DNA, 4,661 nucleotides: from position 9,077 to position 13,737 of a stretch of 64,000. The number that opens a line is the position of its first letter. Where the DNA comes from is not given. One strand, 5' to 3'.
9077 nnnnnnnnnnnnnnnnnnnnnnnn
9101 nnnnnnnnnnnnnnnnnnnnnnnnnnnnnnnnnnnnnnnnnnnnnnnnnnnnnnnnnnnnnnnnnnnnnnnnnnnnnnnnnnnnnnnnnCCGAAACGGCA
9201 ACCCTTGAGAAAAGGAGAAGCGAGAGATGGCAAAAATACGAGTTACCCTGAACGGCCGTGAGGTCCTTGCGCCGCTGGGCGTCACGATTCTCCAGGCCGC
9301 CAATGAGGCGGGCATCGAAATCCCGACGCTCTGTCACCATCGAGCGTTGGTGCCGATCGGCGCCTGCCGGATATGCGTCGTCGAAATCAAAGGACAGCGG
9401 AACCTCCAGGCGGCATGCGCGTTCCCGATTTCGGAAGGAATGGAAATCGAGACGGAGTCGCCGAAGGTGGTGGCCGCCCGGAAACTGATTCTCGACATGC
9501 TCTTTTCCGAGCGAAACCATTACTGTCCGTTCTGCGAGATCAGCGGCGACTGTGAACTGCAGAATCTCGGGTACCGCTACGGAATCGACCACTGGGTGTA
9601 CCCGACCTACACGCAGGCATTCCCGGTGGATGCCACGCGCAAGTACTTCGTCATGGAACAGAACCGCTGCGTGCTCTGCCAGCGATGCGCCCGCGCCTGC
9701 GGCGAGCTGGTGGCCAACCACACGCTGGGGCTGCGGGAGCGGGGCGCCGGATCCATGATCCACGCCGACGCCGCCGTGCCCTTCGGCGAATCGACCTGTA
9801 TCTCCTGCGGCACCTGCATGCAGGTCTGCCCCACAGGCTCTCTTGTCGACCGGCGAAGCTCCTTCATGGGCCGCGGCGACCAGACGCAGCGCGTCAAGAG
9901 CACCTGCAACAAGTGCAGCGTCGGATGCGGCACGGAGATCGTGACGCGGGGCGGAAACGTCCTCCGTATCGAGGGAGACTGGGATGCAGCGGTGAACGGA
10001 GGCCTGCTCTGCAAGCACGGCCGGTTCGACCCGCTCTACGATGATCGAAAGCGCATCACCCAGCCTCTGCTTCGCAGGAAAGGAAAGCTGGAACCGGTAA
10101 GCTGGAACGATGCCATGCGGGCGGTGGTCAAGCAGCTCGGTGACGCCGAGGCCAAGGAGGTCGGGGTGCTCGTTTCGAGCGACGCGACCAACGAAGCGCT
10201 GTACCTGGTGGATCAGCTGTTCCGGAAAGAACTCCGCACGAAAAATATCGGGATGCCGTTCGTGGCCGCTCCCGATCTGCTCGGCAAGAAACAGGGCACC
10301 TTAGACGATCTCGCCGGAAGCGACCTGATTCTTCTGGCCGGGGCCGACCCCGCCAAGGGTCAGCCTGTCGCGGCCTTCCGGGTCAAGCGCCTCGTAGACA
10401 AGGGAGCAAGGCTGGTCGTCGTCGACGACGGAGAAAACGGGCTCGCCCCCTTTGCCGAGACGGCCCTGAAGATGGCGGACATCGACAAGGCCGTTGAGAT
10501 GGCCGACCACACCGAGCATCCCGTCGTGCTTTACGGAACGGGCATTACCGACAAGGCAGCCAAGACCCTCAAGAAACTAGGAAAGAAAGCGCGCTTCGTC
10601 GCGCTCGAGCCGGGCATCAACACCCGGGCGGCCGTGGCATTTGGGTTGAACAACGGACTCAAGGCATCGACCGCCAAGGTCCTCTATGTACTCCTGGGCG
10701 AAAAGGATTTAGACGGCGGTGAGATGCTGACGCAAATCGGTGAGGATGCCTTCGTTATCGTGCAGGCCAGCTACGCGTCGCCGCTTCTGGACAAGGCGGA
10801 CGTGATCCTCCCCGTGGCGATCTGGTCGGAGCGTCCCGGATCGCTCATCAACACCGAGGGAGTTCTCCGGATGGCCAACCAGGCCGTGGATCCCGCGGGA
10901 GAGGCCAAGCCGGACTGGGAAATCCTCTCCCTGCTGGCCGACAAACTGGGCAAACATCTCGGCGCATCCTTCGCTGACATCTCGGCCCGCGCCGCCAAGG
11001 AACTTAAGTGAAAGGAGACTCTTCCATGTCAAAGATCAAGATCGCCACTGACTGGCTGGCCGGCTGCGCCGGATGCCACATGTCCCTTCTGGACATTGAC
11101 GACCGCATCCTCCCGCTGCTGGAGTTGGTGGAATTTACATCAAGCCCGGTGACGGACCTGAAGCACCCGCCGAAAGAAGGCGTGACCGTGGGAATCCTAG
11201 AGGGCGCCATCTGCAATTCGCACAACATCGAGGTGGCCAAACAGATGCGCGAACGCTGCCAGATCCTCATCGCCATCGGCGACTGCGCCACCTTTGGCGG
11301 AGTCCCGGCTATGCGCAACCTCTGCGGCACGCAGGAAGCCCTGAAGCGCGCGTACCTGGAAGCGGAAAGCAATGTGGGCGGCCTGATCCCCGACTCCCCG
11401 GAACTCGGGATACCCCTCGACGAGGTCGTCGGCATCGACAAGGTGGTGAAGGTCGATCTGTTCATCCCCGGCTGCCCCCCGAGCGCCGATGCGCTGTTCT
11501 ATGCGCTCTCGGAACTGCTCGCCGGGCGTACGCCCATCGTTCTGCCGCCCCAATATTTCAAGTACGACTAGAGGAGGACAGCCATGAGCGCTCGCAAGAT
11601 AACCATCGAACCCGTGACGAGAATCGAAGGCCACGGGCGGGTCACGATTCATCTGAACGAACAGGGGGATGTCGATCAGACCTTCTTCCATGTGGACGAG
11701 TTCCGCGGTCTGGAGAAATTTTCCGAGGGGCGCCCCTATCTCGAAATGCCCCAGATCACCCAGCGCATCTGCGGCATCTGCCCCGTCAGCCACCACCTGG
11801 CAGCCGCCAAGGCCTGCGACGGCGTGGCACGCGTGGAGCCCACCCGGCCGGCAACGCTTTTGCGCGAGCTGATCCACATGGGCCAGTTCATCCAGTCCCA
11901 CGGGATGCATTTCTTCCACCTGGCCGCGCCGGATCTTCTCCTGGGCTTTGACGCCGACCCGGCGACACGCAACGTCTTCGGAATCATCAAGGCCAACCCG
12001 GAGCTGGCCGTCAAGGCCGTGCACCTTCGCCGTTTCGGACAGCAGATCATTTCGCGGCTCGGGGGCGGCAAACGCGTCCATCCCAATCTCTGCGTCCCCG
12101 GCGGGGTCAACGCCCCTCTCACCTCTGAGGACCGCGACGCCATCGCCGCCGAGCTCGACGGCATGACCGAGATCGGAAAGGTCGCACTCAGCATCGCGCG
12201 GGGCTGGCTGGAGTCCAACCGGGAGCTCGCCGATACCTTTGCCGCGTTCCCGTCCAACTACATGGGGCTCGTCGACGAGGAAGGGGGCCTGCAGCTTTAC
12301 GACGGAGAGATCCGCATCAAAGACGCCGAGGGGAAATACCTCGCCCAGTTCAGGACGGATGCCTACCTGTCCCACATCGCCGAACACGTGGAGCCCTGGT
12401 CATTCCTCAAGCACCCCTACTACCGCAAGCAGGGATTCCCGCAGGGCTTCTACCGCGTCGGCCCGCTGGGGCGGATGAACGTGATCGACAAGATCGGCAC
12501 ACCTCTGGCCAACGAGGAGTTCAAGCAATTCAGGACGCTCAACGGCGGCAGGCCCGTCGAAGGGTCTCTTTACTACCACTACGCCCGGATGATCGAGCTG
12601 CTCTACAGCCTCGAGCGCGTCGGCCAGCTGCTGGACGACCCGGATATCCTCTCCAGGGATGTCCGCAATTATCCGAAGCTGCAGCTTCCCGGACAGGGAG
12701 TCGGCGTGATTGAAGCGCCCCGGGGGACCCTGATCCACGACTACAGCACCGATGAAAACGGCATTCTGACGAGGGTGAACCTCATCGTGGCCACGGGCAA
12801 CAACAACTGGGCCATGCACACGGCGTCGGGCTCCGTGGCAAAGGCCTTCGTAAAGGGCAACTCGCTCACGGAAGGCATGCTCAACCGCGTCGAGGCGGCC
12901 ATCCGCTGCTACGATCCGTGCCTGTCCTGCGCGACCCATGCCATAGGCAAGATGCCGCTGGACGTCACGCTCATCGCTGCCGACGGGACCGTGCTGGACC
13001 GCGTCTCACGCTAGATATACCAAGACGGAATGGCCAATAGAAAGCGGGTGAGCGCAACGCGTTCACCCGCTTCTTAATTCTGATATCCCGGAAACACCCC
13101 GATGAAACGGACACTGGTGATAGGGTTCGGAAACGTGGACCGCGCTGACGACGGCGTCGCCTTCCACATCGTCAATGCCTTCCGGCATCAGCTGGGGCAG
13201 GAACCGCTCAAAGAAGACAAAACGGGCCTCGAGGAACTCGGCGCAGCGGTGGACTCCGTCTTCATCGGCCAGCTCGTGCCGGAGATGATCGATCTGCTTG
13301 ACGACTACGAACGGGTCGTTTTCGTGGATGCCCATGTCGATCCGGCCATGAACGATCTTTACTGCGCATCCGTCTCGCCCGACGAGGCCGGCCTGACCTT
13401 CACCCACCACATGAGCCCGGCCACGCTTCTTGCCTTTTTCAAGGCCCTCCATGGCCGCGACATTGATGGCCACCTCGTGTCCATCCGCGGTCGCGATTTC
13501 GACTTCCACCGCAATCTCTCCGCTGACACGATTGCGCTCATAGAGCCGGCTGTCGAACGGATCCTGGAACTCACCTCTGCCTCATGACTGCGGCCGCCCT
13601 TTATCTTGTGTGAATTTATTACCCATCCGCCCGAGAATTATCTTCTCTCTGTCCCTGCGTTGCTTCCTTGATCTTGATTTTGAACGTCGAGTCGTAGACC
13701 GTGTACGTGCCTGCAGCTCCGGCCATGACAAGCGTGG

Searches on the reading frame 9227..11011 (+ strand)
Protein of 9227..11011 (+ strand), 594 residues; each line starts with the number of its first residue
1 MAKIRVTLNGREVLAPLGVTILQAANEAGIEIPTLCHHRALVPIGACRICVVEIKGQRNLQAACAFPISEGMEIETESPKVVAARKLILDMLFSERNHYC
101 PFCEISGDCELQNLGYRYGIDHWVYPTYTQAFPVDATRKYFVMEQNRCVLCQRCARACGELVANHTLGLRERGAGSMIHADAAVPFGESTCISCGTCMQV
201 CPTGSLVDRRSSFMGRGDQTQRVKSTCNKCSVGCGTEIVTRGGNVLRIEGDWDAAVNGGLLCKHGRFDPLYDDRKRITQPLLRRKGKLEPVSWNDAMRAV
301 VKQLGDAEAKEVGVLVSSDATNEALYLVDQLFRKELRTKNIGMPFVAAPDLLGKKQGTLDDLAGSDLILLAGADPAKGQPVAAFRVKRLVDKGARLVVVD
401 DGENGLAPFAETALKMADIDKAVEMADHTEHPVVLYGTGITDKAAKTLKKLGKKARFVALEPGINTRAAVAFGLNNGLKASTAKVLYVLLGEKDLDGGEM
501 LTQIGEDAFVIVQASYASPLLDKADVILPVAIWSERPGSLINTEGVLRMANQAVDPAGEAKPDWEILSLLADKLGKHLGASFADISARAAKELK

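Call 5: search_protein_families(library=pfam, proteins=[window:9227-11011:+], max_evalue=0.001)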
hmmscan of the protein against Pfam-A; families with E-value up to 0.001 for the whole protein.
window:9227-11011:+ (594 aa): 13 families
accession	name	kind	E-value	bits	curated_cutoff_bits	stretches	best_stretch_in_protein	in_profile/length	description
PF00384.28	Molybdopterin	-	5.7e-35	121.4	24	1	276-572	1-352/353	Molybdopterin oxidoreductase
PF13510.11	Fer2_4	-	1.1e-20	73.9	22.8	1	3-78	3-81/82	2Fe-2S iron-sulfur cluster binding domain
PF10588.14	NADH-G_4Fe-4S_3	-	3.5e-14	52.5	27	1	85-122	1-38/40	NADH-ubiquinone oxidoreductase-G iron-sulfur binding region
PF04879.21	Molybdop_Fe4S4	-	1.4e-12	47.8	22.7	1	221-267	2-48/55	Molybdopterin oxidoreductase Fe4S4 domain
PF12838.12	Fer4_7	-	1.2e-06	29.3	27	1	147-204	1-51/52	4Fe-4S dicluster domain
PF00037.32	Fer4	-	9.3e-06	25.7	21.1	1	188-205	5-22/24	4Fe-4S binding domain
PF13237.11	Fer4_10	-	1.5e-05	25.2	25.5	1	144-202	5-53/53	4Fe-4S dicluster domain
PF13187.11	Fer4_9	-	1.9e-05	25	27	1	147-204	1-50/52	4Fe-4S dicluster domain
PF22117.2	Fer4_Nqo3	-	3.8e-05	24.2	27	1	143-206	6-66/67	NADH-quinone oxidoreductase subunit 3, ferredoxin-like domain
PF13484.11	Fer4_16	-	6e-05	24.2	30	0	191-209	2-20/66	4Fe-4S double cluster binding domain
PF14697.11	Fer4_21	-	0.00047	20.7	35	1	143-203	3-53/59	4Fe-4S dicluster domain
PF13183.11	Fer4_8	-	0.00077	20.4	27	1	145-204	2-67/68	4Fe-4S dicluster domain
PF12797.12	Fer4_2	-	0.00099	19.4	24.5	0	188-203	7-22/22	4Fe-4S binding domain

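Call 16: search_solved_structures(query=window:9227-11011:+, max_evalue=1e-10)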
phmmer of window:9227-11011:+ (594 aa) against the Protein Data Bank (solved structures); distinct sequences matched with E-value up to 1e-10: 95 (the best 60 are shown).
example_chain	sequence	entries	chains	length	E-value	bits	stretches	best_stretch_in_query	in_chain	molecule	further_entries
7t2r_A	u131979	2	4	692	9.6e-91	308.5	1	2-403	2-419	NiFe hydrogenase subunit A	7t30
9wxb_B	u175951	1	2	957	3.1e-71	244.1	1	3-401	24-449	Formate dehydrogenase alpha subunit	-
6tg9_A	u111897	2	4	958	1.5e-68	235.3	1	2-401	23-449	Formate dehydrogenase subunit alpha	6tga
8rqz_C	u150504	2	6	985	6.2e-67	229.9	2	3-210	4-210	Probable oxidoreductase YjgC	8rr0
9gzq_A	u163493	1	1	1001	6.7e-67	229.8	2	3-210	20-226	Probable oxidoreductase YjgC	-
7arc_G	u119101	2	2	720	1.6e-60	208.8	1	3-580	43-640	75 kDa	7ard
2fug_3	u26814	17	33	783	5.2e-60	207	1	53-390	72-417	NADH-quinone oxidoreductase chain 3 | NADH-QUINONE OXIDOREDUCTASE SUBUNIT 3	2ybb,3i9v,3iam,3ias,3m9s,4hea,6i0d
8oh5_C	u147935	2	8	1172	5e-57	197.2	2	143-334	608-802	Formate dehydrogenase-O, major subunit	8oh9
7v2c_M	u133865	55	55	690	1.4e-55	192.5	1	4-388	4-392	NADH-ubiquinone oxidoreductase 75 kDa subunit, mitochondrial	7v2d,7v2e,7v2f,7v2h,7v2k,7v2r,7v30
8zo8_S1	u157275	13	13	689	1.5e-55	192.4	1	4-388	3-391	NADH-ubiquinone oxidoreductase 75 kDa subunit, mitochondrial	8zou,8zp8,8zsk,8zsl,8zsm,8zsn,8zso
7vxu_M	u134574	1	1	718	1.5e-55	192.3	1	4-388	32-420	NADH-ubiquinone oxidoreductase 75 kDa subunit, mitochondrial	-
5gpn_Y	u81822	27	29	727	1.6e-55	192.2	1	4-388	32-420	NADH-ubiquinone oxidoreductase 75 kDa subunit | NADH-ubiquinone oxidoreductase 75 kDa subunit, mitochondrial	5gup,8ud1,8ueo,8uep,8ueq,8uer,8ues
5xtb_M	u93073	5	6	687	1.9e-55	192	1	4-388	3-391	NADH-ubiquinone oxidoreductase 75 kDa subunit, mitochondrial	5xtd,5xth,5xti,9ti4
9cwt_M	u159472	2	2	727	2e-55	191.9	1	4-388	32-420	NADH-ubiquinone oxidoreductase 75 kDa subunit, mitochondrial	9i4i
9f5x_C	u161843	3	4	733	4.1e-55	190.9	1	5-589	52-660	NADH:ubiquinone oxidoreductase 78 kDa subunit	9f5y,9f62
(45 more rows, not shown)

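Call 24: search_protein_families(library=ncbifam, proteins=[window:9227-11011:+], max_evalue=0.001)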
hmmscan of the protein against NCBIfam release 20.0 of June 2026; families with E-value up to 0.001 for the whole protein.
window:9227-11011:+ (594 aa): 32 families (the best 25 are shown)
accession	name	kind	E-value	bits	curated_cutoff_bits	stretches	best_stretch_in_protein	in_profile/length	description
TIGR01973.1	NuoG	equivalog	4.4e-96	323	470.05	1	6-570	1-606/606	NADH-quinone oxidoreductase subunit NuoG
NF005895.0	PRK07860.1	equivalog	1.6e-72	244.8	802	2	3-392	17-417/811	NADH-quinone oxidoreductase subunit G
NF005745.0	PRK07569.1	equivalog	3.1e-68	229.7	333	1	4-219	4-220/238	bidirectional hydrogenase complex protein HoxU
NF040763.1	FeFe_hydrog_A6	exception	6e-61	206.5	765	1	4-210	1-209/571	NADH-dependent [FeFe] hydrogenase, group A6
TIGR01591.1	Fdh-alpha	equivalog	7.5e-43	146.6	666.25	2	226-416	2-207/672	formate dehydrogenase subunit alpha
NF006305.0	PRK08493.1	equivalog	6.8e-41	140.2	591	1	3-267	1-285/819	NADH-quinone oxidoreductase subunit G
NF040762.1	Hydr_FeFe_Clost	exception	3e-37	128.5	900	1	5-209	2-207/572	ferredoxin hydrogenase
NF041323.1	Nitr_red_NasA_Halo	equivalog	1.4e-29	103.1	1000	2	229-414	2-203/673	assimilatory nitrate reductase NasA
NF009454.0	PRK12814.1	equivalog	1.4e-27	96.4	916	1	1-105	1-106/657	putative NADPH-dependent glutamate synthase small subunit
NF047855.1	AssmNtatRedNasC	equivalog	1.2e-24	86.6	1100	2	219-416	17-232/708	assimilatory nitrate reductase catalytic subunit NasC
NF010055.0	PRK13532.1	equivalog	6.8e-23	80.8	904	2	219-386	39-228/830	nitrate reductase catalytic subunit NapA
TIGR01706.1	NAPA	equivalog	1e-20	73.7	930.55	2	212-386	30-228/830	periplasmic nitrate reductase subunit alpha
TIGR01553.1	formate-DH-alph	equivalog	1.1e-16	59.9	814.2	1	221-307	43-139/1009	formate dehydrogenase-N subunit alpha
NF041513.1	formate_DH_Act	exception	3.3e-15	55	1400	1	216-307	35-130/1067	formate dehydrogenase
NF012032.0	PRK15488.1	equivalog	1.1e-14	53.4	694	1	190-310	12-136/759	thiosulfate reductase PhsA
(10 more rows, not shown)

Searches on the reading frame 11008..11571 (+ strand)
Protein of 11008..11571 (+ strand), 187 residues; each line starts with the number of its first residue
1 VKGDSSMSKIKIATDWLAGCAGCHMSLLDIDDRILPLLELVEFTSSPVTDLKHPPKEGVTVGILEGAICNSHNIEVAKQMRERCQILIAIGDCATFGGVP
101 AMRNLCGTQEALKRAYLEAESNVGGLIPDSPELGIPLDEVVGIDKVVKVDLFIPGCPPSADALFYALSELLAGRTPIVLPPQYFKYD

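Call 5: search_protein_families(library=pfam, proteins=[window:11008-11571:+], max_evalue=0.001)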
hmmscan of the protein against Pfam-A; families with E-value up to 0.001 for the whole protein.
window:11008-11571:+ (187 aa): 1 family
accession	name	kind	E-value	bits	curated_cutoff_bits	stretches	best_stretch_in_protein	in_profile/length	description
PF01058.29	Oxidored_q6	-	2e-29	102.3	27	1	20-169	1-127/128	NADH ubiquinone oxidoreductase, 20 Kd subunit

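Call 24: search_protein_families(library=ncbifam, proteins=[window:11008-11571:+], max_evalue=0.001)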
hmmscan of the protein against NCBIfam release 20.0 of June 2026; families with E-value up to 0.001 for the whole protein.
window:11008-11571:+ (187 aa): 17 families
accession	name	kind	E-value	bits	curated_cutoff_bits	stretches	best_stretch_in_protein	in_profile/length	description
NF045875.1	F420_non_VhuG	exception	2.2e-35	122.3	450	1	8-177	3-170/286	F420-non-reducing hydrogenase subunit VhuG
TIGR03294.1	FrhG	equivalog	7e-19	68.5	245.5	2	9-110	1-102/228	coenzyme F420 hydrogenase subunit gamma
NF040836.1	sulfhyd_HydD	equivalog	1.6e-18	66.8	500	1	8-176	4-159/261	NADPH-dependent hydrogenase/sulfhydrogenase 1 subunit delta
NF040831.1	sulfhyd_ShyD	equivalog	2.1e-16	60.2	460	1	12-177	3-154/240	NAD(P)-dependent hydrogenase/sulfhydrogenase 2 subunit delta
TIGR01957.1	nuoB_fam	subfamily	1.9e-09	37.5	142.7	1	140-170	108-138/145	NADH-quinone oxidoreductase subunit B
NF005012.1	PRK06411.1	subfamily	3.6e-09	36.4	116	1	140-170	124-154/166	NADH-quinone oxidoreductase subunit NuoB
NF011391.0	PRK14816.1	equivalog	3.4e-08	33.3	283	1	140-170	143-173/196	NADH-quinone oxidoreductase subunit B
NF011394.0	PRK14819.1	equivalog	3.6e-07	30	312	1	140-170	122-152/264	NADH-quinone oxidoreductase subunit B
NF011395.0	PRK14820.1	equivalog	1.7e-06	27.9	263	1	141-166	124-149/180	NADH-quinone oxidoreductase subunit B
NF011390.0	PRK14815.1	equivalog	3.9e-06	26.3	281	1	140-170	123-153/183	NADH dehydrogenase subunit B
NF011393.0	PRK14818.1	equivalog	5.5e-06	26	255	1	140-167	121-148/173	NADH dehydrogenase subunit B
NF045520.1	H2_NiFeSe_small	exception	7.2e-06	25.6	470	0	74-111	134-171/314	NiFeSe hydrogenase small subunit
NF011389.0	PRK14814.1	equivalog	2.2e-05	24.3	285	1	141-170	124-153/186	NADH dehydrogenase subunit B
NF011388.0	PRK14813.1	equivalog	7.5e-05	22.7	294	1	140-167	119-146/189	NADH dehydrogenase subunit B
NF011392.0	PRK14817.1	equivalog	7.9e-05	22.4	271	1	140-163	126-149/182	NADH-quinone oxidoreductase subunit B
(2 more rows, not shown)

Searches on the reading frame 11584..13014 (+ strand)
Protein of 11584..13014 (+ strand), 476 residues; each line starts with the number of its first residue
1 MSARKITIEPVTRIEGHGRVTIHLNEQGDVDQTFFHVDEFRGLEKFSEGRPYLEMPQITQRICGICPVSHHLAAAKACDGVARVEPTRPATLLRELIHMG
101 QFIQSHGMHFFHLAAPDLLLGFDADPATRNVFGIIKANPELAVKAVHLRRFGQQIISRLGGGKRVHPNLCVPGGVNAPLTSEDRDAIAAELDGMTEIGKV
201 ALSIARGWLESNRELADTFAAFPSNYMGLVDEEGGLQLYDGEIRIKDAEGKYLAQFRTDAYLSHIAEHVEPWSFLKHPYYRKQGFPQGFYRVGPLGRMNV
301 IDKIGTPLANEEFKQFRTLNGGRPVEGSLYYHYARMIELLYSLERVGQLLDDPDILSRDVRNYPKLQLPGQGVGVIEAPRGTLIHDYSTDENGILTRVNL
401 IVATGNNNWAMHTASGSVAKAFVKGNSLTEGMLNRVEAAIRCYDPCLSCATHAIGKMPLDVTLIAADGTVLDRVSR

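Call 5: search_protein_families(library=pfam, proteins=[window:11584-13014:+], max_evalue=0.001)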
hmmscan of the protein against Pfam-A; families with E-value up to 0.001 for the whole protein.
window:11584-13014:+ (476 aa): 1 family
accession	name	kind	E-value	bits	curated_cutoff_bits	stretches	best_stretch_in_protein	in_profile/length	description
PF00374.24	NiFeSe_Hases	-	1.1e-32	114.1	25.8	2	41-118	1-78/508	Nickel-dependent hydrogenase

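Call 14: search_solved_structures(query=window:11584-13014:+, max_evalue=0.00001)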
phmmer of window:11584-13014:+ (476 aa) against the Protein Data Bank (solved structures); distinct sequences matched with E-value up to 0.00001: 69 (the best 60 are shown).
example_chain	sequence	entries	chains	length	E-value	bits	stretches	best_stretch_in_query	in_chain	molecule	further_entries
7t2r_D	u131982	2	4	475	9.7e-169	565.1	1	5-476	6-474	NiFe hydrogenase large subunit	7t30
5xf9_D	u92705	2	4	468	6.4e-123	414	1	3-452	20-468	NAD-reducing hydrogenase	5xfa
5odc_F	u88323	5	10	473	1.7e-120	406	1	5-461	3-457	Methyl-viologen reducing hydrogenase subunit A | Methyl-viologen reducing hydrogenase, subunit A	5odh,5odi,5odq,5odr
9sw2_F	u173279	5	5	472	7.7e-117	393.9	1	5-463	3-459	F420-non-reducing hydrogenase subunit A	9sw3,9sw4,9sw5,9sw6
9sfi_g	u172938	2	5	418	5.1e-110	371.4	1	5-419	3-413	Coenzyme F420-reducing hydrogenase, alpha subunit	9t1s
9r51_A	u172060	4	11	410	7.5e-31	110.4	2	6-180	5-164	F420-reducing [NiFe]-hydrogenase from Methanothermococcus thermolithotrophicus subunit alp | F420-reducing [NiFe]-hydrogenase from Methanothermococcus thermolit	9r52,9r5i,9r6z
5jsu_B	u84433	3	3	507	1.1e-30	109.9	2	5-182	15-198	Periplasmic [NiFeSe] hydrogenase, large subunit, selenocysteine-containing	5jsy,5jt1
5yxy_A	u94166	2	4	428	1.7e-30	109.2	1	6-453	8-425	Cytosolic NiFe-hydrogenase, alpha subunit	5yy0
9nez_D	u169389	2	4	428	2.6e-30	108.6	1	6-454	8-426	Sulfhydrogenase 1 subunit alpha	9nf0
3zfs_A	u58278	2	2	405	1.4e-29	106.2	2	4-120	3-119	F420-REDUCING HYDROGENASE, SUBUNIT ALPHA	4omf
9e15_B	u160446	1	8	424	1.4e-29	106.2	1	6-452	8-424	Sulfhydrogenase 1 subunit alpha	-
9e1j_B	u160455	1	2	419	1.6e-29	106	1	6-452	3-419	Sulfhydrogenase 1 subunit alpha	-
5jsh_B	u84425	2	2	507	3.4e-29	104.9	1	5-182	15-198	Periplasmic [NiFeSe] hydrogenase, large subunit, selenocysteine-containing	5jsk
6z8m_B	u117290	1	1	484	6.6e-29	104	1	5-183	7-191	Periplasmic [NiFeSe] hydrogenase, large subunit, selenocysteine-containing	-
6ruc_B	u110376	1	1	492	7e-29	103.9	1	5-182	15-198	Periplasmic [NiFeSe] hydrogenase, large subunit, selenocysteine-containing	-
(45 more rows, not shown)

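Call 24: search_protein_families(library=ncbifam, proteins=[window:11584-13014:+], max_evalue=0.001)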
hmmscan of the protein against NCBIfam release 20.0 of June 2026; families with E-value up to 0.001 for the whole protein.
window:11584-13014:+ (476 aa): 10 families
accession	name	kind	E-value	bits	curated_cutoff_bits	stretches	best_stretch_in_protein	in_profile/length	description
NF041785.2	VhuA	equivalog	4.5e-126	420.8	800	1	5-422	3-416/418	F420-non-reducing hydrogenase Vhu subunit A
NF040828.1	sulfhyd_ShyA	equivalog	3.3e-50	171.2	700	1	6-454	3-413/415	NAD(P)-dependent hydrogenase/sulfhydrogenase 2 subunit alpha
NF033181.1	NiFeSe_hydrog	equivalog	8.2e-48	163.5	600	2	4-124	2-121/507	nickel-dependent hydrogenase large subunit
NF045518.1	H2_NiFeSe_large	exception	3.5e-45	154.7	780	2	5-189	3-193/485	NiFeSe hydrogenase large subunit HysA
TIGR03295.1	frhA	equivalog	2.8e-42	145.1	392.5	2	4-191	3-178/412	coenzyme F420 hydrogenase subunit alpha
NF040832.1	sulfhyd_HydA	equivalog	8.8e-33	114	880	1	6-453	5-423/426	NADPH-dependent hydrogenase/sulfhydrogenase 1 subunit alpha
NF007778.0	PRK10467.1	equivalog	3.5e-22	78.4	969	2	4-118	3-116/567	hydrogenase 2 large subunit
NF007550.0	PRK10170.1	equivalog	7.1e-20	70.9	1101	1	3-124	16-137/597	Ni/Fe-hydrogenase large subunit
NF041786.2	VhuU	equivalog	4.4e-08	32.8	70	1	430-456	5-31/45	F420-non-reducing hydrogenase selenoprotein subunit VhuU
NF004739.1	PRK06075.1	equivalog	1.7e-05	23.8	360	0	40-108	38-106/384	NADH-quinone oxidoreductase subunit D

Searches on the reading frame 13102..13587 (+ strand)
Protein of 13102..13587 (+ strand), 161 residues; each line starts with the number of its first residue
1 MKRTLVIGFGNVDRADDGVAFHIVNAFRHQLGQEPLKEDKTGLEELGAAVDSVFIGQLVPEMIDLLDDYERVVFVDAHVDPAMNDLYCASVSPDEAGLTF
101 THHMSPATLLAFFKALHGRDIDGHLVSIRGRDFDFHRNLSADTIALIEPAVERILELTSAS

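Call 5: search_protein_families(library=pfam, proteins=[window:13102-13587:+], max_evalue=0.001)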
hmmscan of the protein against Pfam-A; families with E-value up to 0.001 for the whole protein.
window:13102-13587:+ (161 aa): 0 families

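Call 24: search_protein_families(library=ncbifam, proteins=[window:13102-13587:+], max_evalue=0.001)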
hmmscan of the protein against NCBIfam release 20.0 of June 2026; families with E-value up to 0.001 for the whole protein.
window:13102-13587:+ (161 aa): 1 family
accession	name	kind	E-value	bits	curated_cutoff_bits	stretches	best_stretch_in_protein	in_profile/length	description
TIGR00072.1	hydrog_prot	superfamily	1.4e-13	51.1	47.45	1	5-156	1-143/145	hydrogenase maturation protease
